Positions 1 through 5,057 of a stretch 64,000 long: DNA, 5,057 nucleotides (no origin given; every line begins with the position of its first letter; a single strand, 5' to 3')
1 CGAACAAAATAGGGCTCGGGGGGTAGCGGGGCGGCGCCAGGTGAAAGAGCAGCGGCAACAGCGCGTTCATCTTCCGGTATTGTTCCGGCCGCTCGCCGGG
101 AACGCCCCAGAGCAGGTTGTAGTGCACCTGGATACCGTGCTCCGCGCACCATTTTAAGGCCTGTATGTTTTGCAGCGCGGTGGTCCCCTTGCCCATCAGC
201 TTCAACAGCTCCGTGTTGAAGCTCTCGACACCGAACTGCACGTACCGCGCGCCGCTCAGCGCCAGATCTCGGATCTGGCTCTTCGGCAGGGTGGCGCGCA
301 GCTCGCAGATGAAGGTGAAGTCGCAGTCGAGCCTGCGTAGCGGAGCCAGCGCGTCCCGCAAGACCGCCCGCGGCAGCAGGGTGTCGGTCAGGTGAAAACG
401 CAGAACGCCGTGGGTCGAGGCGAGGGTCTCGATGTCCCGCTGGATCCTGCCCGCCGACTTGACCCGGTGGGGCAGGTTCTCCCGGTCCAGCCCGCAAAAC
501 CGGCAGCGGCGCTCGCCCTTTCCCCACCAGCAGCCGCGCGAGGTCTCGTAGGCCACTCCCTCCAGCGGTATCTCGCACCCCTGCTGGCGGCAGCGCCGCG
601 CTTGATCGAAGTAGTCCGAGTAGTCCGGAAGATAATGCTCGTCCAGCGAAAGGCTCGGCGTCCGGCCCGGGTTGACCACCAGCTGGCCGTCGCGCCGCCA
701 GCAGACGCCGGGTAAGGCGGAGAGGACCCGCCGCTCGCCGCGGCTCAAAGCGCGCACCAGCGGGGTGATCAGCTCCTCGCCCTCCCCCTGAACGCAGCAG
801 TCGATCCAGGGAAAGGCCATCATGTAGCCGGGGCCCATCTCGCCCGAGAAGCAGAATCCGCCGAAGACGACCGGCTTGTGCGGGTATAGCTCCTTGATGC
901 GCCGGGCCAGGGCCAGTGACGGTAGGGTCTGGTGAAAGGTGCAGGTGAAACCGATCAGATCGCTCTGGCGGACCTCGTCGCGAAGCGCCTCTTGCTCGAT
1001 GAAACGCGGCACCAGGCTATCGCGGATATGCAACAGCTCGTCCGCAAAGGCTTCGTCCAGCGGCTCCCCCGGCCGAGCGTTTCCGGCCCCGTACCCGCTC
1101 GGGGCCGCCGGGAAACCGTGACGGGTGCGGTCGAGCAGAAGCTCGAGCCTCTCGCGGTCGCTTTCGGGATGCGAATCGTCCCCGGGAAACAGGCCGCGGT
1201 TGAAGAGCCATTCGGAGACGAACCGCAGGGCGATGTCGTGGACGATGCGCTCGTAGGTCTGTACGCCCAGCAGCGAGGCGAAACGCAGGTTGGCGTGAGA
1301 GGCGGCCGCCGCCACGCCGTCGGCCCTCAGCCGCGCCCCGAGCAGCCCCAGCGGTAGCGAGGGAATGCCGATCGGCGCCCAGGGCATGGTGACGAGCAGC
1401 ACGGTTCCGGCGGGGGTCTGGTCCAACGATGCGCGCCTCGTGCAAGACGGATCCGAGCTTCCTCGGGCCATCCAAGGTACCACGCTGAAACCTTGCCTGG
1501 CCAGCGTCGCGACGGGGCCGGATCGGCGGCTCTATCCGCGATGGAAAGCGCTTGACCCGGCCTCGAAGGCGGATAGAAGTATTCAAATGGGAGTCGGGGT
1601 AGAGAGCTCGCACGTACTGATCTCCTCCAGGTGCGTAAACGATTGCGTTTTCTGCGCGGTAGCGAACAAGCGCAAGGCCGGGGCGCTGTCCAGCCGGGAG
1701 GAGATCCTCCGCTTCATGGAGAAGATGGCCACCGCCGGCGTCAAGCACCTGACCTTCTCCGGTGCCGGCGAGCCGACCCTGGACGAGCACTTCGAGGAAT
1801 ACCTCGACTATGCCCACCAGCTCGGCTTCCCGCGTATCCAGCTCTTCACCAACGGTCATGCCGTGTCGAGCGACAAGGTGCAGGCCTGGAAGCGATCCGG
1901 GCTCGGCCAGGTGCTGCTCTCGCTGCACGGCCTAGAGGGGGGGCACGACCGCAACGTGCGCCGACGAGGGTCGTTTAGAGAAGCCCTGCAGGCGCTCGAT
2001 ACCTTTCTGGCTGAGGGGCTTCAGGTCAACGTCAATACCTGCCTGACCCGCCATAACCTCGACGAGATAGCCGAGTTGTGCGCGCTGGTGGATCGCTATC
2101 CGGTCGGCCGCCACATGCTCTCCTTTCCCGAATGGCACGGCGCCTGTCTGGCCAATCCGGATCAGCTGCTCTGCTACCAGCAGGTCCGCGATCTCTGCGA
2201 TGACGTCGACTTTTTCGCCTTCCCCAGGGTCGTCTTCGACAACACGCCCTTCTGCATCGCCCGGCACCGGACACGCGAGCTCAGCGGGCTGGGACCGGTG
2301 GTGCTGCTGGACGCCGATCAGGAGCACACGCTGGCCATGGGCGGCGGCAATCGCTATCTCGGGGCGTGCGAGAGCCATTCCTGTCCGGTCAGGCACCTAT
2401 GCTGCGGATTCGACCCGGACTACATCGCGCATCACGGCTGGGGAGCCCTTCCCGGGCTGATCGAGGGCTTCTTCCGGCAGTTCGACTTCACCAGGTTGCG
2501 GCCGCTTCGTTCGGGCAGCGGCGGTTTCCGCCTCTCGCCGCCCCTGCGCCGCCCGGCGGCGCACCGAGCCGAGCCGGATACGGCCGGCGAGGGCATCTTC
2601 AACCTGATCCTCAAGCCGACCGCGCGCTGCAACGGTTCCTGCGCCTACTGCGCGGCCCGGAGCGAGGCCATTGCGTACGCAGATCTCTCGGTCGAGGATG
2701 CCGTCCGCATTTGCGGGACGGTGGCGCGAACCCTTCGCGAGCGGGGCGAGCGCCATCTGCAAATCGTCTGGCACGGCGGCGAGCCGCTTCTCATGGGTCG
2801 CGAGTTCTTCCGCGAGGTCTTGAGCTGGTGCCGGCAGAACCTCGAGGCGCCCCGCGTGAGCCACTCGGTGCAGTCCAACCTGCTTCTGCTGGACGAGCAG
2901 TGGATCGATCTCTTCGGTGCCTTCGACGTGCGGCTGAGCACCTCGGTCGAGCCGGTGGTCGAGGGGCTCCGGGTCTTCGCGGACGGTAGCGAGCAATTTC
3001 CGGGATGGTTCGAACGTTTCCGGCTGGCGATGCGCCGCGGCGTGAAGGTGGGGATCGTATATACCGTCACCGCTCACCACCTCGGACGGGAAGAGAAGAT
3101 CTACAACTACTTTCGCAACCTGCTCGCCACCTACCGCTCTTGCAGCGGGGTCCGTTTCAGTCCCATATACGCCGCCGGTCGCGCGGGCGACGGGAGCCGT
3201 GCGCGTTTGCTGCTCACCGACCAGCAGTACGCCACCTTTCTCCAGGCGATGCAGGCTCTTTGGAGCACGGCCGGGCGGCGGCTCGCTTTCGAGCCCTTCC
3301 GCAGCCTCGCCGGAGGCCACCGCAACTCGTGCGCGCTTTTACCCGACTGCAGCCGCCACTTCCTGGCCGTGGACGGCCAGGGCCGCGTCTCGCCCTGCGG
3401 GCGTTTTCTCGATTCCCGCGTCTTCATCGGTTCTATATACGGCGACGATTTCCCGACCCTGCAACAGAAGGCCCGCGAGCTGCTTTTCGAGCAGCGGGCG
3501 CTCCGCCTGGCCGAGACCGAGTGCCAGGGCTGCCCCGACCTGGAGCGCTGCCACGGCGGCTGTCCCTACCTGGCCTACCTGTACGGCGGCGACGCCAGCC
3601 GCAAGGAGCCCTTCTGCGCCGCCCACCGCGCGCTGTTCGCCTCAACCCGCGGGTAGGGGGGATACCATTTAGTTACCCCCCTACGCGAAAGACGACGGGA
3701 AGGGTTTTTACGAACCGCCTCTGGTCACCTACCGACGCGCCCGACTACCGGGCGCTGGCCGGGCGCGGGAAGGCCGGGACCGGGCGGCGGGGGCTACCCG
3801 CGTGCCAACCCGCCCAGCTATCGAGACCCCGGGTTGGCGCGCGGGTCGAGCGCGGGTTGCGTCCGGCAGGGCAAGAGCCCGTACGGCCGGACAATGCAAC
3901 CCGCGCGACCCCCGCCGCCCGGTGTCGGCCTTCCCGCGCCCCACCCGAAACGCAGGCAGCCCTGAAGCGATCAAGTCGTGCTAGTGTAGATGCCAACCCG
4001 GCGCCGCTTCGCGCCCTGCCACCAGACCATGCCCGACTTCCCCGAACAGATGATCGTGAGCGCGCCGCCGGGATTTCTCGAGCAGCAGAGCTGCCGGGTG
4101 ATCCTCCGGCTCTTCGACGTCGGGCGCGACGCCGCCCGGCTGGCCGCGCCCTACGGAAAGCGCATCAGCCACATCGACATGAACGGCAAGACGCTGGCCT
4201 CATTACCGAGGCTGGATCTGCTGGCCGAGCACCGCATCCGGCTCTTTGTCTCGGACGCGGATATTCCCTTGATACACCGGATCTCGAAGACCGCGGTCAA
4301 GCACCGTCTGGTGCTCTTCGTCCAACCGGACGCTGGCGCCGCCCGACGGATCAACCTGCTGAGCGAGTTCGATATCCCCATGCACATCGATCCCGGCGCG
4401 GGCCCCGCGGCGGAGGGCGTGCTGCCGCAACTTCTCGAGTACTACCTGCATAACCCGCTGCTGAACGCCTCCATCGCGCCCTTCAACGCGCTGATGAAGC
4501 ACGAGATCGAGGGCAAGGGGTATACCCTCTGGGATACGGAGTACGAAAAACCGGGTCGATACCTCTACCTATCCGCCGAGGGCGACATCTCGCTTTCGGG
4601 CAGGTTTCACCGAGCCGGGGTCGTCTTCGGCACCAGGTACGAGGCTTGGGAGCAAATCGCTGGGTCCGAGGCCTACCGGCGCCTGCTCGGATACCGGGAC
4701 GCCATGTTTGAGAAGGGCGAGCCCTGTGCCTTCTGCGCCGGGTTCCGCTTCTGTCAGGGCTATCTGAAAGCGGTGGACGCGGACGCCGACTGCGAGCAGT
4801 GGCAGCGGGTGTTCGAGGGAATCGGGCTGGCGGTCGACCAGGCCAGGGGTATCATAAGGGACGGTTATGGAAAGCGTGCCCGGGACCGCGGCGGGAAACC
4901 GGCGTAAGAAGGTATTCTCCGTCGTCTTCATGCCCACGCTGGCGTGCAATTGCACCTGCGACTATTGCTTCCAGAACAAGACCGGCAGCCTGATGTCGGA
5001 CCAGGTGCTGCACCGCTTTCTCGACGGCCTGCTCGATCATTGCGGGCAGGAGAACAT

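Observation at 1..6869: Multi-radical-SAM maturation cluster whose best candidate substrate is a Tat-exported lipoprotein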

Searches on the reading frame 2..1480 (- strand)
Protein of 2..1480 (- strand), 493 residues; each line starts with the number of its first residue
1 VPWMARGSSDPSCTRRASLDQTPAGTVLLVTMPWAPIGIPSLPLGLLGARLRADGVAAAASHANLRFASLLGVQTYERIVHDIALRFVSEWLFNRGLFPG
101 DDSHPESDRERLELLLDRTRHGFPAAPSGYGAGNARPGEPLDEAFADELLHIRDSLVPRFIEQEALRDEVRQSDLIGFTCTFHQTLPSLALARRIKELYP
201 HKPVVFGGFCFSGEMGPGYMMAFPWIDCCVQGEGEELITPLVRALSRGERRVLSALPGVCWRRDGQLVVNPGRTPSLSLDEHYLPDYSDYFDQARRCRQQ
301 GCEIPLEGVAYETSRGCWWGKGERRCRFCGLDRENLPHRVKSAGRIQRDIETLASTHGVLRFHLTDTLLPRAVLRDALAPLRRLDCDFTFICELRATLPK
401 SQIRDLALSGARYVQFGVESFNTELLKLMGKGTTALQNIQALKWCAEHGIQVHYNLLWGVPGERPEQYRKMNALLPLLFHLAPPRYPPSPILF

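Call 5: search_protein_families(library=pfam, proteins=[window:2-1480:-], max_evalue=0.01)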
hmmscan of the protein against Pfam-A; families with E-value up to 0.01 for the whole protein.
window:2-1480:- (493 aa): 2 families
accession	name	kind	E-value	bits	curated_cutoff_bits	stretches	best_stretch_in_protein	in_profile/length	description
PF04055.27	Radical_SAM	-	1.3e-14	55.2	29.5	1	313-470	3-161/166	Radical SAM superfamily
PF02310.24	B12-binding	-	4.1e-05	23.8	32.1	1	161-237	38-116/121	B12 binding domain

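Call 6: search_protein_families(library=ncbifam, proteins=[window:2-1480:-], max_evalue=0.01)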
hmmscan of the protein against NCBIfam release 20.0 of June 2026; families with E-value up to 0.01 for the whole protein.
window:2-1480:- (493 aa): 16 families
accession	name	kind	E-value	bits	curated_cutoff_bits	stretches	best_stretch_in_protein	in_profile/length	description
TIGR03975.1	rSAM_ocin_1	subfamily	6.7e-121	404.7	281.85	1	27-485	1-437/606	RiPP maturation radical SAM C-methyltransferase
TIGR04385.1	B12_rSAM_cofa1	equivalog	1.8e-17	63.7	450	1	189-480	87-366/438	B12 lower ligand biosynthesis radical SAM protein BzaD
TIGR02026.1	BchE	equivalog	3.8e-16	59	481.35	1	175-468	66-355/497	magnesium-protoporphyrin IX monomethyl ester anaerobic oxidative cyclase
NF050148.1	rSAM_ApyD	equivalog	1.1e-14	53.8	750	1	172-466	74-354/645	RiPP biosynthesis radical SAM protein ApyD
TIGR04479.1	bcpD_PhpK_rSAM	subfamily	4.5e-13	48.4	600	1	162-469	98-400/504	PhpK family radical SAM P-methyltransferase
NF033712.0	B12_rSAM_KedN5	subfamily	8e-13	47.5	700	1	172-329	62-211/624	KedN5 family methylcobalamin-dependent radical SAM C-methyltransferase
TIGR04190.1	B12_SAM_Ta0216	equivalog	1.2e-12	47.2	500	1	188-431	96-346/554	TIGR04190 family B12-binding domain/radical SAM domain protein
TIGR03471.1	HpnJ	equivalog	1.6e-12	47.1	577.6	1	189-470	85-357/472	hopanoid biosynthesis associated radical SAM protein HpnJ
TIGR04014.1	B12_SAM_MJ_0865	equivalog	7e-12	44.9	360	1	413-475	271-333/434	methyl-coenzyme M reductase glutamine C-methyltransferase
TIGR04367.1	HpnR_B12_rSAM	equivalog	3.1e-10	39.2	650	1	172-458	60-333/490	hopanoid C-3 methylase HpnR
TIGR04072.2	rSAM_ladder_B12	equivalog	1.1e-09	37.5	360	1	312-467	184-338/443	lipid biosynthesis B12-binding/radical SAM protein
NF038361.1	rSAM_Sden_1168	equivalog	7.2e-09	34.7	575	1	162-470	128-443/560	Sden_1168 family B12-binding radical SAM P-methyltransferase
TIGR04013.1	B12_SAM_MJ_1487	hypoth_equivalog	2.3e-08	33.3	251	1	412-471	267-326/382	TIGR04013 family B12-binding domain/radical SAM domain-containing protein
NF040546.1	rSAM_CUAEP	equivalog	1.1e-07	31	500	1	401-472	264-335/468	CUAEP/CCAEP-tail radical SAM (seleno)protein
TIGR04428.1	B12_rSAM_trp_MT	equivalog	0.00011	20.8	500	0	200-265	94-155/558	tryptophan 2-C-methyltransferase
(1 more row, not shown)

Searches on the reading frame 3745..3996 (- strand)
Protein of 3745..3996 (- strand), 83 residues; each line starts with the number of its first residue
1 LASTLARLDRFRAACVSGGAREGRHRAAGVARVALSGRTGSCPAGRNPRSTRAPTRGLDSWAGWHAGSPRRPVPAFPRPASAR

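Call 84: search_protein_families(library=ncbifam, proteins=[window:3745-3996:-], max_evalue=1)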
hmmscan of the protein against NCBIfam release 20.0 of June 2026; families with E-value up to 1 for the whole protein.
window:3745-3996:- (83 aa): 0 families

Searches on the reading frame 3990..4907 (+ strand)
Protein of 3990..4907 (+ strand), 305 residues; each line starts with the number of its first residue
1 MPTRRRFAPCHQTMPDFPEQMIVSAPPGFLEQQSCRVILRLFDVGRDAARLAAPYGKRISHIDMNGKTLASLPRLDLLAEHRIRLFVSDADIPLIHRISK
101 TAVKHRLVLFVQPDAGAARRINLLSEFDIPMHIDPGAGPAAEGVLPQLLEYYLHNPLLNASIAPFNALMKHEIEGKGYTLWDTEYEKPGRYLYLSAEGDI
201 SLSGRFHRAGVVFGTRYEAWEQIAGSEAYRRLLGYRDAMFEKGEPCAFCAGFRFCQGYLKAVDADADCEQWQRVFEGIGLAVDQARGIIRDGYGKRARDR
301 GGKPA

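Call 5: search_protein_families(library=pfam, proteins=[window:3990-4907:+], max_evalue=0.01)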
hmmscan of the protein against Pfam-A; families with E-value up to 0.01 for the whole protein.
window:3990-4907:+ (305 aa): 0 families

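Call 6: search_protein_families(library=ncbifam, proteins=[window:3990-4907:+], max_evalue=0.01)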
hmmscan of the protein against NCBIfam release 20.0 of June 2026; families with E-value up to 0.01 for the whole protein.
window:3990-4907:+ (305 aa): 0 families

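Call 9: find_encoding_contigs(protein=window:3990-4907:+, flank=10000, max_places=6)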
Protein window:3990-4907:+ (305 aa): no gene with exactly this product is on record in the collection.

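Call 13: find_homologous_proteins(query=window:3990-4907:+, max_evalue=0.001)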
Query window:3990-4907:+ (305 aa): 3 proteins with E <= 0.001 among 4744 candidates.
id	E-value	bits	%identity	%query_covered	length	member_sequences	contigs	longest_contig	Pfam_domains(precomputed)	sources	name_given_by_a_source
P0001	5.9e-197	671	100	96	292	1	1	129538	-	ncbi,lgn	-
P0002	1.0e-102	362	56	92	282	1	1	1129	-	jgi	jgi:hypothetical protein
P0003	2.8e-97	344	56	92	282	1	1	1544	-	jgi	jgi:radical SAM protein with 4Fe4S-binding SPASM domain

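Call 14: find_encoding_contigs(protein=P0001, flank=10000, max_places=6)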
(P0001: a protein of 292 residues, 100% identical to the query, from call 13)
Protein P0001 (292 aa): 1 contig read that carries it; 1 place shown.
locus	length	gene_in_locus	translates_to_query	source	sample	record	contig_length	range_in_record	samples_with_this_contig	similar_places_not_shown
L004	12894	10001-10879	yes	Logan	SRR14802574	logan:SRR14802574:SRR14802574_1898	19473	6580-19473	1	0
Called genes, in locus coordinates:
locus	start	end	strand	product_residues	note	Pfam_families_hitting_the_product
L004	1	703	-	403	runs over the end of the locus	PF13205:Big_5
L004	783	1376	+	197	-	PF16036:Chalcone_3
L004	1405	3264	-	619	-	PF12947:EGF_3 (weak), PF00084:Sushi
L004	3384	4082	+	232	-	PF04298:Zn_peptidase_2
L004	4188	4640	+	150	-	PF14907:NTP_transf_5 (weak), PF19502:DUF6036 (faint), PF08843:AbiEii (weak)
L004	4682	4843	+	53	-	-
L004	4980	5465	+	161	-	PF02412:TSP_3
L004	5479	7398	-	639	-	PF04055:Radical_SAM, PF19142:DUF5825 (faint)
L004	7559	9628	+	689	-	PF04055:Radical_SAM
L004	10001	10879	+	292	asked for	-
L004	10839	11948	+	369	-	-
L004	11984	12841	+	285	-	-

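Call 15: find_encoding_contigs(protein=P0003, flank=10000, max_places=6)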
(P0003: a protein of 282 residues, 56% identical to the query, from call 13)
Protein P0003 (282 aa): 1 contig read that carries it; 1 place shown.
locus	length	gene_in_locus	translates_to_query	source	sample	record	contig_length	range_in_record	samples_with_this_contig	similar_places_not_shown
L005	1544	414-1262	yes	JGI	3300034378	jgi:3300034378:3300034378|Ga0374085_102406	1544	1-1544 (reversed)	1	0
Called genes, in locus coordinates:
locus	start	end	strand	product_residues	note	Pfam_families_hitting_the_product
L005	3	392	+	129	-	?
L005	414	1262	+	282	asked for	-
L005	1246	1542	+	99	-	?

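Call 52: search_solved_structures(query=A3, max_evalue=10, show_alignments=1)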
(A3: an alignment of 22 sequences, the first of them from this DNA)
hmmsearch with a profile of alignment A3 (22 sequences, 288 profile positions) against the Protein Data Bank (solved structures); distinct sequences matched with E-value up to 10: 5.
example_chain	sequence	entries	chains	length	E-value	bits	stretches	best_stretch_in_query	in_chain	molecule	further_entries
6tbl_A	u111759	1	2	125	0.17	14.1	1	84-136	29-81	MMS19 nucleotide excision repair protein homolog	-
4k37_A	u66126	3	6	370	0.9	11.7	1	151-246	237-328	Anaerobic sulfatase-maturating enzyme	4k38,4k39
3hij_A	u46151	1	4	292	1.1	11.4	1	10-72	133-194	Dihydrodipicolinate synthase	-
1xky_A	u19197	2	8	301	1.2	11.3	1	10-72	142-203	dihydrodipicolinate synthase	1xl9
4k36_A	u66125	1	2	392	1.4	11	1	151-246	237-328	Anaerobic sulfatase-maturating enzyme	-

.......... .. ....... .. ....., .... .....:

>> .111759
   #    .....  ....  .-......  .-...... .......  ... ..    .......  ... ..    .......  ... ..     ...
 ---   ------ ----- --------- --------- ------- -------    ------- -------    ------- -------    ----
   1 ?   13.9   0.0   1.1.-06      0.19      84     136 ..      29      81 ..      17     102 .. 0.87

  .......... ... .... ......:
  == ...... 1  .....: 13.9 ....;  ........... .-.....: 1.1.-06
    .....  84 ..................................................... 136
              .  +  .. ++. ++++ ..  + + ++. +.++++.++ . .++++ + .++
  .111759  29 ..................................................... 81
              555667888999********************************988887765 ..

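Call 63: predict_structure(alignment_id=A4)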
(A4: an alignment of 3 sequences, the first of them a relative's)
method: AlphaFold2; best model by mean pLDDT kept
length: 292 residues; sequences in the alignment: 3
mean_pLDDT: 48.7   pTM: 0.48
mean pLDDT of the five models: 48.7, 48.4, 40.3, 33.2, 29.9
residues with pLDDT >= 90: 0; 70-90: 48; 50-70: 60; < 50: 184
segments of 3 or more residues with pLDDT < 50: 1-12, 125-253, 255-292
pLDDT, mean of each block of 10 residues (from residue 1): 37 53 71 76 76 77 72 73 59 67 62 60 48 46 36 36 32 30 30 31 35 36 34 39 40 47 37 35 39 38
secondary structure, 60 per line:
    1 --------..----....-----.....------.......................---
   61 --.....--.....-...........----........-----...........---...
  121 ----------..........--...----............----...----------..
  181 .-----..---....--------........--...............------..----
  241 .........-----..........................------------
elements in order: E15-18 E24-28 H35-45 E46-52 H53-57 H63-67 E70-74 H76-86 E94-98 H104-114 E118-120 H131-140 H150-161 E166-168 E179-181 H192-195 H204-211 H214-228 H243-249 H255-280

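Call 89: search_protein_families(library=ncbifam, alignment_id=A3, max_evalue=0.01)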
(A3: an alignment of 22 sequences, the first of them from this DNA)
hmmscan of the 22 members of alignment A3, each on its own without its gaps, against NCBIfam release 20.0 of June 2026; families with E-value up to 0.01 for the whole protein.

A. member 1, seq(295 aa): 0 families

B. families by the number of members that match (of 22 scanned): 3 families
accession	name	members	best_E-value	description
TIGR04085.1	rSAM_more_4Fe4S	3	9.7e-05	SPASM domain-containing protein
TIGR04546.1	rSAM_ahbC_deAc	1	0.0078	12,18-didecarboxysiroheme deacetylase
TIGR03977.1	rSAM_pair_HxsC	1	0.0098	His-Xaa-Ser system radical SAM maturase HxsC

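Call 90: search_protein_families(library=pfam, alignment_id=A3, max_evalue=0.01)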
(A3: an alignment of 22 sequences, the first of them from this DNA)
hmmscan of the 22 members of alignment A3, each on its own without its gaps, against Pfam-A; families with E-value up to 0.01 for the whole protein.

A. member 1, seq(295 aa): 0 families

B. families by the number of members that match (of 22 scanned): 0 families
